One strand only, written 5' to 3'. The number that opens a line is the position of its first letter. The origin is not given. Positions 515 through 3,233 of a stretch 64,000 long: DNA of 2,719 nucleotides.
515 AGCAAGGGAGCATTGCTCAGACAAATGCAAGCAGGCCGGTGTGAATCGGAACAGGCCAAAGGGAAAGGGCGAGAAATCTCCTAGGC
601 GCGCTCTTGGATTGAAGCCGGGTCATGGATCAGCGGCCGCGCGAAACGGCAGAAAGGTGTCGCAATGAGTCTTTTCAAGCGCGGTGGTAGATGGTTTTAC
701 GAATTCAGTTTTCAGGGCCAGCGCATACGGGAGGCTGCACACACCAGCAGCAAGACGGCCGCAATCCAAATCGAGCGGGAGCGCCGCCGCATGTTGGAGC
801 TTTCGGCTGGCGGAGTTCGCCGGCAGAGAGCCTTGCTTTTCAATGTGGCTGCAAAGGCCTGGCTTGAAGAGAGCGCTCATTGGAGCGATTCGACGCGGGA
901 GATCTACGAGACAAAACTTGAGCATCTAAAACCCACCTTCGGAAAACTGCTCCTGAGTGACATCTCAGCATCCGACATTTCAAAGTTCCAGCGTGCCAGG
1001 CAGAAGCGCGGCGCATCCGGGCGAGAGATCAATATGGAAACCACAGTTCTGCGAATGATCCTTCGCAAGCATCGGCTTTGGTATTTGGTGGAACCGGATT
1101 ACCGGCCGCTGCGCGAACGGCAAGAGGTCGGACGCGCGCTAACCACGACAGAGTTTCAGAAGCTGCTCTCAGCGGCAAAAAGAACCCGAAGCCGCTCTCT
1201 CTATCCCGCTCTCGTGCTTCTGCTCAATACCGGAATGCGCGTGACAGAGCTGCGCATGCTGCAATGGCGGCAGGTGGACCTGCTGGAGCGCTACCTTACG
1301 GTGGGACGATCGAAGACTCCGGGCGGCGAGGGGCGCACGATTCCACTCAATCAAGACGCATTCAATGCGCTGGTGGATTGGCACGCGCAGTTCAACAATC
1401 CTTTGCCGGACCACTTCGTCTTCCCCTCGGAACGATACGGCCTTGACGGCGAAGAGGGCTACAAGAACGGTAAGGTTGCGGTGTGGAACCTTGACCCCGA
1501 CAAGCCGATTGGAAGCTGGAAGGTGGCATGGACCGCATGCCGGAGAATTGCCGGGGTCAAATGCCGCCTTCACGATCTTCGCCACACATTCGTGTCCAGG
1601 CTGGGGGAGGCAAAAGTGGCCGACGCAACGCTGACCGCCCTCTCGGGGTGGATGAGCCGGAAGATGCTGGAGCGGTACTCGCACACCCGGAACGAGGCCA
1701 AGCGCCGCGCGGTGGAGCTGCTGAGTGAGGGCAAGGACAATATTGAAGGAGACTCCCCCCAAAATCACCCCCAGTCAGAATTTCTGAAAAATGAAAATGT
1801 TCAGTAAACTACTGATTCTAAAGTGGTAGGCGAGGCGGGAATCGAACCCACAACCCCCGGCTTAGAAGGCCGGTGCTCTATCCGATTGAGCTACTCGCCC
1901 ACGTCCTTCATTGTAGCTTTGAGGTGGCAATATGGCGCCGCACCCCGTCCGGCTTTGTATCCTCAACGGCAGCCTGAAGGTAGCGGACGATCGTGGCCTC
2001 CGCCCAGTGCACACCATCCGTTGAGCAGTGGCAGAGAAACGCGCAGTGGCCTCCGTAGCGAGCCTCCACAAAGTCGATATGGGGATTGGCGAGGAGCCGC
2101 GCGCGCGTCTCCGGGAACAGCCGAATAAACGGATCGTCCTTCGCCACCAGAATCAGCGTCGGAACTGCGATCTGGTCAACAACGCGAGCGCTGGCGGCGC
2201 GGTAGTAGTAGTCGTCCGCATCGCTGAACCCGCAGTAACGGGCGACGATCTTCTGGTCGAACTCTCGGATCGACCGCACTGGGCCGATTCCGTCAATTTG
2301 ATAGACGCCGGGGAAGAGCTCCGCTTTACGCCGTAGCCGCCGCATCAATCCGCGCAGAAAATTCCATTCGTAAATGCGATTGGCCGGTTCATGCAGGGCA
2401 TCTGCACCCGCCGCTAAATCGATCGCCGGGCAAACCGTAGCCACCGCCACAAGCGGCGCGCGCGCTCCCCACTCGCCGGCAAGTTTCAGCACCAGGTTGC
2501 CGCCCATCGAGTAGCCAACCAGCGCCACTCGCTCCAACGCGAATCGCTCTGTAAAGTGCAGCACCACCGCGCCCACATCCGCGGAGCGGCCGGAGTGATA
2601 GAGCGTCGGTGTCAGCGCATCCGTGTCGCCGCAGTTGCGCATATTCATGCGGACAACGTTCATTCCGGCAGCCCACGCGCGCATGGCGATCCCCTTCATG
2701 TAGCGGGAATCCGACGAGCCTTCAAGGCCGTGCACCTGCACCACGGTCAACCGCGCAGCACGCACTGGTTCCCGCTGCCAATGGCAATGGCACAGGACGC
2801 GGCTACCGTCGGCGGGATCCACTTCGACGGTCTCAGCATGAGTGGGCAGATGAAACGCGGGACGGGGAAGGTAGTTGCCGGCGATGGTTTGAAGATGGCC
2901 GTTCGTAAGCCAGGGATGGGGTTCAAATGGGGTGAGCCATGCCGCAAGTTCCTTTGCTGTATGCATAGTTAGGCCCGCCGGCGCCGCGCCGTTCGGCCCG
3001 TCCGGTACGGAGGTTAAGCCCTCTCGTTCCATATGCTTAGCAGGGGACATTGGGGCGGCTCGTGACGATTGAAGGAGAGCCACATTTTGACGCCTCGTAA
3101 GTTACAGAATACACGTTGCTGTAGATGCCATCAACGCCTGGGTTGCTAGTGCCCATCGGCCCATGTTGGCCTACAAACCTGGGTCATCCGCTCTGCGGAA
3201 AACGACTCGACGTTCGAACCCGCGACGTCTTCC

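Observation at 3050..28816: Integrase-less ~25.8 kb island at tRNA-His carrying a stress/membrane cluster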

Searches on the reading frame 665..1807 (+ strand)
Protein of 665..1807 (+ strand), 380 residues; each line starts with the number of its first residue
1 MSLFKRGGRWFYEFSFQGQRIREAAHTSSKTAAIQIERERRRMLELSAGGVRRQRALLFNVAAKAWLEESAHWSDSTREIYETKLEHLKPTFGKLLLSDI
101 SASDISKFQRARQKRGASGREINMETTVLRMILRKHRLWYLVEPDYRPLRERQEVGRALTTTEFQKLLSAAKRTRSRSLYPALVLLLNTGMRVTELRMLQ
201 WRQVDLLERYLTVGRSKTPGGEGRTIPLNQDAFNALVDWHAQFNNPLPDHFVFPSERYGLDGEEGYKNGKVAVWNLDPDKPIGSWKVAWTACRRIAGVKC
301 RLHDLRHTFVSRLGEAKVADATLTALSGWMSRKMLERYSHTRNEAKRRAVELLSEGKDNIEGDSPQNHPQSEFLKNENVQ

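Call 8: search_protein_families(library=pfam, proteins=[window:665-1807:+])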
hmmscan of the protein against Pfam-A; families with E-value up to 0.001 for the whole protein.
window:665-1807:+ (380 aa): 3 families
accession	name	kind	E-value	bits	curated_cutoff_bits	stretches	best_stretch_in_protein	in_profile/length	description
PF00589.27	Phage_integrase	-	8.2e-22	78.2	27.1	1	159-343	3-170/172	Phage integrase family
PF14659.12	Phage_int_SAM_3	-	2.1e-05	25.1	22.6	1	64-109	7-54/58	Phage integrase, N-terminal SAM-like domain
PF22022.2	Phage_int_M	-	4.9e-05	23.9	27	1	59-117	1-61/96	Phage integrase central domain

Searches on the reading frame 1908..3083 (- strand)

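Call 8: search_protein_families(library=pfam, proteins=[window:1908-3083:-])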
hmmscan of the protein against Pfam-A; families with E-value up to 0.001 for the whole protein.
window:1908-3083:- (391 aa): 4 families
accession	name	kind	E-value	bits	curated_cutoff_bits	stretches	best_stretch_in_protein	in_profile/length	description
PF00561.26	Abhydrolase_1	-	3.8e-13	50.1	25.8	1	114-242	3-124/245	alpha/beta hydrolase fold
PF12697.13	Abhydrolase_6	-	2.9e-10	41.6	26.3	1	132-350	20-208/217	Alpha/beta hydrolase family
PF12146.15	Hydrolase_4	-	1.3e-08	34.9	27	1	110-227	3-117/239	Serine aminopeptidase, S33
PF07859.19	Abhydrolase_3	-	2.9e-05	24.4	25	0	180-226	67-115/210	alpha/beta hydrolase fold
